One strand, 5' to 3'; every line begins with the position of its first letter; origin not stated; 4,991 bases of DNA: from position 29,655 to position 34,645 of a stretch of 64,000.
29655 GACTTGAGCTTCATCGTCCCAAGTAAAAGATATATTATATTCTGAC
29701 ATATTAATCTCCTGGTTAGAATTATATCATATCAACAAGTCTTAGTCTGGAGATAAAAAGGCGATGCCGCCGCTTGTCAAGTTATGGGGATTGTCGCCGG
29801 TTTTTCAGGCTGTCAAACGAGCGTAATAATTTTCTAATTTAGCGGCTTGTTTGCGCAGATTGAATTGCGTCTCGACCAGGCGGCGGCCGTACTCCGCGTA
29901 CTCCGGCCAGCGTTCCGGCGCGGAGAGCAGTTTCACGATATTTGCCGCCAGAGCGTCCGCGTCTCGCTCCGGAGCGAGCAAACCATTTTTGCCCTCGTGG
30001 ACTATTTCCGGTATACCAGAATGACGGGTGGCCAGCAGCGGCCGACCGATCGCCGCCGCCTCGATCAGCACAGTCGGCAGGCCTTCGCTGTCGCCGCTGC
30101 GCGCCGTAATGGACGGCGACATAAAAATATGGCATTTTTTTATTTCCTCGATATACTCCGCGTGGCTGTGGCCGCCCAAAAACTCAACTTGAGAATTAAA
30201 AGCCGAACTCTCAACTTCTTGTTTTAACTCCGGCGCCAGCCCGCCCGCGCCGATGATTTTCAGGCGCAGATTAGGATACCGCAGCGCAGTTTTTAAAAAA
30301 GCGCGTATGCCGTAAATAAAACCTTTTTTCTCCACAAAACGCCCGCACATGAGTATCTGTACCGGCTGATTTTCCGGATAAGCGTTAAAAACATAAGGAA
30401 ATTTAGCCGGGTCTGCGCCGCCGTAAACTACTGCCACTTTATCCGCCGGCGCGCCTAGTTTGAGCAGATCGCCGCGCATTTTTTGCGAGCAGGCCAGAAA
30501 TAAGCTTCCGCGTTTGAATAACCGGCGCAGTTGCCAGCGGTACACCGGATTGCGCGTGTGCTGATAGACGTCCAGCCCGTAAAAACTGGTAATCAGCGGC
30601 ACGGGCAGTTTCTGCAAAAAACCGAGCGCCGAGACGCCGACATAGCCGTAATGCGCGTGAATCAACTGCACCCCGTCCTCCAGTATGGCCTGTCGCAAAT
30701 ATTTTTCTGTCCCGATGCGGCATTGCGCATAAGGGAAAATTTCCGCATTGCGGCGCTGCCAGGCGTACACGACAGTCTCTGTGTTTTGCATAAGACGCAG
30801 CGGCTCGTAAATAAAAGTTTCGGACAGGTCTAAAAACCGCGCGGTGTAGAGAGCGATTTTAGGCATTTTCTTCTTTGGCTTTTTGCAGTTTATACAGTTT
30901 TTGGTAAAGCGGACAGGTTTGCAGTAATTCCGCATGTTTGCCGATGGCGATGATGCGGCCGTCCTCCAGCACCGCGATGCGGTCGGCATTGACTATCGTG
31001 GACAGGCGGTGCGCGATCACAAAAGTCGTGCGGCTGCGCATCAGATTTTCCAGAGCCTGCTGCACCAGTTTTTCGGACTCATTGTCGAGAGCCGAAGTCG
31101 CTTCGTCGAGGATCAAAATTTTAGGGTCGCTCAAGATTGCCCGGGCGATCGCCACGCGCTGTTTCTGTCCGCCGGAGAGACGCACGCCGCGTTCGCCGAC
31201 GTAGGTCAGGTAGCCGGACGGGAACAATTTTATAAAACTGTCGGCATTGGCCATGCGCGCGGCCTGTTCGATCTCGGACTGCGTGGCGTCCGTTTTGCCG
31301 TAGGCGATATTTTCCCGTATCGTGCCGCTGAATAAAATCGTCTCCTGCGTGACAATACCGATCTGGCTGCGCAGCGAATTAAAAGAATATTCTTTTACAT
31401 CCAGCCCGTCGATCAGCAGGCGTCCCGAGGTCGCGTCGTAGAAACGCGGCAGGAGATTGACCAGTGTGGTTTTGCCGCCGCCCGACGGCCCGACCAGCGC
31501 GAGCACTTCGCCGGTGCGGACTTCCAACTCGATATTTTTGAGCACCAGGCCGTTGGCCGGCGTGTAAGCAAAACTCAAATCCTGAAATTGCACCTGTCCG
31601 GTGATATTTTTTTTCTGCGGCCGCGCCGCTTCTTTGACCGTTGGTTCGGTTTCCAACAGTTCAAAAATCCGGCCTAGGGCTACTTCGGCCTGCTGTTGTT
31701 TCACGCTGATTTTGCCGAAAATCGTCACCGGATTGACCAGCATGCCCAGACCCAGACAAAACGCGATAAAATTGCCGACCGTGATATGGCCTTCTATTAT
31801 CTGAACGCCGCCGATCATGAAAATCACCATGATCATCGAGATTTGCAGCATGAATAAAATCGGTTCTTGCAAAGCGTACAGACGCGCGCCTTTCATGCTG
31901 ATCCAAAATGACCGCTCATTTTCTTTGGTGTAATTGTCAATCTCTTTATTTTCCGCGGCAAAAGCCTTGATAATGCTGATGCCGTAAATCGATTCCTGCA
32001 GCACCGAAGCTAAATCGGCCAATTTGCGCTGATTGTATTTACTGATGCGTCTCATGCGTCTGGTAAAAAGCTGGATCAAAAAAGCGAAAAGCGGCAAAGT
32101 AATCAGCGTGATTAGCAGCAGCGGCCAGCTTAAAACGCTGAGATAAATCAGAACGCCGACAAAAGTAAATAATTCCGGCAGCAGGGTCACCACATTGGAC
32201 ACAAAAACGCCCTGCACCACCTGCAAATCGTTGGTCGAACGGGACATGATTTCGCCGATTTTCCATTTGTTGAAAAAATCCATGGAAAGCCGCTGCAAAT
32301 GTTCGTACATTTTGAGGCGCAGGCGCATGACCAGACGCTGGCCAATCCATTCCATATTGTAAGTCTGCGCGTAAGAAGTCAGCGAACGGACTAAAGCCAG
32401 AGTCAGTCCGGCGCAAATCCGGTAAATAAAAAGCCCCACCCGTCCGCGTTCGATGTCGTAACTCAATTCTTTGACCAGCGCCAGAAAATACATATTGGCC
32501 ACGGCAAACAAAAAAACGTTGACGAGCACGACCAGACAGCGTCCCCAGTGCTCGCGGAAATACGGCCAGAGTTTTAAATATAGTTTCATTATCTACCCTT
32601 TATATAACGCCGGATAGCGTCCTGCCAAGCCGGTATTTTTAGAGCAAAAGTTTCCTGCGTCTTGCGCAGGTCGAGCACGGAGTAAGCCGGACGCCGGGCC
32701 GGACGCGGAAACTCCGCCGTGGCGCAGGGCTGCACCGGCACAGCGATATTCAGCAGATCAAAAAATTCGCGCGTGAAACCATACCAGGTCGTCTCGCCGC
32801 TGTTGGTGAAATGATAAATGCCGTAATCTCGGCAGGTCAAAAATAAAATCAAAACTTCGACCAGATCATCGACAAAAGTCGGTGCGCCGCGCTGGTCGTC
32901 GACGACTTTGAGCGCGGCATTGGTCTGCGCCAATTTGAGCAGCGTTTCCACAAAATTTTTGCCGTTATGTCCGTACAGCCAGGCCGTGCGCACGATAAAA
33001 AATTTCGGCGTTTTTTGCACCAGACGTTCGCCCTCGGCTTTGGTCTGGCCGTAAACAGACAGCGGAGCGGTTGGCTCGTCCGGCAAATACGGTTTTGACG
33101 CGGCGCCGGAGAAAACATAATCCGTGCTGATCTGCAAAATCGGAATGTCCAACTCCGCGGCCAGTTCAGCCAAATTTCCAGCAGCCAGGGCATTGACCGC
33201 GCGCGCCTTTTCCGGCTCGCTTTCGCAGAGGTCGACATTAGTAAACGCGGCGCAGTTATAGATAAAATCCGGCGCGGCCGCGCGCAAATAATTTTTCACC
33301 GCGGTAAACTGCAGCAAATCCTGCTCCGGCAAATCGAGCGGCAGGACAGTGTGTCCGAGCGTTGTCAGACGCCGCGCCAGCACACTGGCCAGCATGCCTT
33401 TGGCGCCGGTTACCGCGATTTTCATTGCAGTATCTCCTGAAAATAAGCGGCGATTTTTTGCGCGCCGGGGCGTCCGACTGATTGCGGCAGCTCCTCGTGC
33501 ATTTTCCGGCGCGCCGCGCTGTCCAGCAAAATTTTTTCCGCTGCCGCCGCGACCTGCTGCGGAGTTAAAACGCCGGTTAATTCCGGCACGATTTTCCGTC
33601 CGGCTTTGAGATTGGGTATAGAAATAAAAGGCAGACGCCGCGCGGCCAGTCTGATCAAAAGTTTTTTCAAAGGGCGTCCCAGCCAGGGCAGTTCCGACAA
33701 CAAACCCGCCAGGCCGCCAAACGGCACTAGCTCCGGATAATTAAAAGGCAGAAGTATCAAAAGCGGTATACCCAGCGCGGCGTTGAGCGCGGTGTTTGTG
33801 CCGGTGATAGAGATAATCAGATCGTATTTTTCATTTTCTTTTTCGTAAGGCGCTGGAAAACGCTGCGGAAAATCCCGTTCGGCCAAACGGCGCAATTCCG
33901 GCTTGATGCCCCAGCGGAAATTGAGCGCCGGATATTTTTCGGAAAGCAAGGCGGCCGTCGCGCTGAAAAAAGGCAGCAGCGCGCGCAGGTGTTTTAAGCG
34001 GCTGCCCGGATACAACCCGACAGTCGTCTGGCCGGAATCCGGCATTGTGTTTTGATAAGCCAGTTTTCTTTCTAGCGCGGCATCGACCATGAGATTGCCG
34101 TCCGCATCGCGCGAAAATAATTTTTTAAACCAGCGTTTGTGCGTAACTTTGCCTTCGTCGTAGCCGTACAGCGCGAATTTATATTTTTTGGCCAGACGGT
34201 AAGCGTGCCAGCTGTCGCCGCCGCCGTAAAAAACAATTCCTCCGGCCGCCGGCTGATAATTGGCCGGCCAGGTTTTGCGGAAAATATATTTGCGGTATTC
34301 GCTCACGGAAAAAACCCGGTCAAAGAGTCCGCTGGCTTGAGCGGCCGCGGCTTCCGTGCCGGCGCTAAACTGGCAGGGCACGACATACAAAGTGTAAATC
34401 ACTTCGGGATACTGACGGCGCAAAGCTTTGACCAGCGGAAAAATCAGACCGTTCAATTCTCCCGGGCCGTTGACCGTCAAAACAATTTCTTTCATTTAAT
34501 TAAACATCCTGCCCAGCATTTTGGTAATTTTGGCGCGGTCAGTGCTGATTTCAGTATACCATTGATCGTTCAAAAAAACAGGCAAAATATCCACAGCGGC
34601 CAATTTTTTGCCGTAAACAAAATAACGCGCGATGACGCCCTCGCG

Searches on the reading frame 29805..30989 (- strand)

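Call 64: search_protein_families(library=pfam, proteins=[window:29805-30989:-], max_evalue=0.001)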
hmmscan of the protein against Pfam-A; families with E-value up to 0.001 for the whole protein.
window:29805-30989:- (394 aa): 6 families
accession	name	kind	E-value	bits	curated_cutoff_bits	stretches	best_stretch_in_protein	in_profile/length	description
PF00534.26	Glycos_transf_1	-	1e-30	107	26.4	1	208-369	14-170/172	Glycosyl transferases group 1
PF13692.12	Glyco_trans_1_4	-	2.2e-28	99.7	27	1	211-356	3-141/142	Glycosyl transferases group 1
PF13439.12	Glyco_transf_4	-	3.8e-17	63.3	28.5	1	85-195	51-169/170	Glycosyltransferase Family 4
PF13579.12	Glyco_trans_4_4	-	1e-12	49.1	29.7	1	97-190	62-157/158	Glycosyl transferase 4-like domain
PF13524.12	Glyco_trans_1_2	-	1.2e-10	42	25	1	229-386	3-143/144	Glycosyl transferase-like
PF20706.3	GT4-conflict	-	5.9e-06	26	26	1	202-363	190-363/385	Family 4 Glycosyltransferase in conflict systems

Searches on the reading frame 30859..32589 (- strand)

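Call 64: search_protein_families(library=pfam, proteins=[window:30859-32589:-], max_evalue=0.001)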
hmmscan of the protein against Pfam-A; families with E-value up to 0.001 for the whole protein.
window:30859-32589:- (576 aa): 4 families
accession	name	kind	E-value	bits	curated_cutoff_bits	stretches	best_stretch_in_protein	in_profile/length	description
PF00664.28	ABC_membrane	-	5.8e-52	177.5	28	1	58-288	44-274/274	ABC transporter transmembrane region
PF00005.33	ABC_tran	-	6.4e-33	114.7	25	1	350-499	1-137/137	ABC transporter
PF02463.25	SMC_N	-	6.5e-07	29.4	40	1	393-539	113-209/220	RecF/RecN/SMC N terminal domain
PF13401.12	AAA_22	-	0.00055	20.7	27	0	359-516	4-104/130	AAA domain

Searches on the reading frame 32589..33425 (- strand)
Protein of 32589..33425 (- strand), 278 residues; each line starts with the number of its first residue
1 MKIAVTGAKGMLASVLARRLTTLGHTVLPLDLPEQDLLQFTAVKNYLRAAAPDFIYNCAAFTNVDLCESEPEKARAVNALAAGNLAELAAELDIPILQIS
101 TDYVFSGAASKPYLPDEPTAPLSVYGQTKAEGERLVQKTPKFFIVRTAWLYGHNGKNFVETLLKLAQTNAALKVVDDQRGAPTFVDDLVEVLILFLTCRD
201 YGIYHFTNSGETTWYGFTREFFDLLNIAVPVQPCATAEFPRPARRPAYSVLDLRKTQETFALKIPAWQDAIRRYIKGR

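Call 64: search_protein_families(library=pfam, proteins=[window:32589-33425:-], max_evalue=0.001)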
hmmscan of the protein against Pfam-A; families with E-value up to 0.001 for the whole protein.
window:32589-33425:- (278 aa): 5 families
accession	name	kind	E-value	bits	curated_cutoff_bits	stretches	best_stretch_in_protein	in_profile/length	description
PF04321.23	RmlD_sub_bind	-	9.3e-95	317.4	27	1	1-276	1-283/287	RmlD substrate binding domain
PF01370.27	Epimerase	-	3.4e-22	79.5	20.9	1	3-198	1-227/240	NAD dependent epimerase/dehydratase family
PF16363.11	GDP_Man_Dehyd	-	6.6e-13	49.2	27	1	30-168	54-202/332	GDP-mannose 4,6 dehydratase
PF07993.18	NAD_binding_4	-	5.6e-07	29.4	20.1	1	52-152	89-209/258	Male sterility protein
PF02719.21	Polysacc_synt_2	-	5.7e-07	29.4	20.2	1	41-138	67-151/293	Polysaccharide biosynthesis protein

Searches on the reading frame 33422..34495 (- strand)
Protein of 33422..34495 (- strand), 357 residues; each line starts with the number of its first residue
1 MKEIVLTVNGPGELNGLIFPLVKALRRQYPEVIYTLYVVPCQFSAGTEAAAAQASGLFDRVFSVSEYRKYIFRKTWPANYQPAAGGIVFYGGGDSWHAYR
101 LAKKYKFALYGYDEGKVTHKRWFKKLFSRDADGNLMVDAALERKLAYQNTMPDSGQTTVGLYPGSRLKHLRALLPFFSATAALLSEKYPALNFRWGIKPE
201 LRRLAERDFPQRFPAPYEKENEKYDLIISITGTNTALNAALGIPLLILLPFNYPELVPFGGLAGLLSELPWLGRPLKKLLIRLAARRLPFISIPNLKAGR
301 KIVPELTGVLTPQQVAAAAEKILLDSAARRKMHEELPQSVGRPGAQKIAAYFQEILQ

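Call 64: search_protein_families(library=pfam, proteins=[window:33422-34495:-], max_evalue=0.001)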
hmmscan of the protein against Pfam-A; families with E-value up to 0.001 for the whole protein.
window:33422-34495:- (357 aa): 1 family
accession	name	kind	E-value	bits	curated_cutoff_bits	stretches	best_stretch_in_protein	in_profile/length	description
PF02684.21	LpxB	-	2.1e-05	24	22.6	0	278-334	294-349/374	Lipid-A-disaccharide synthetase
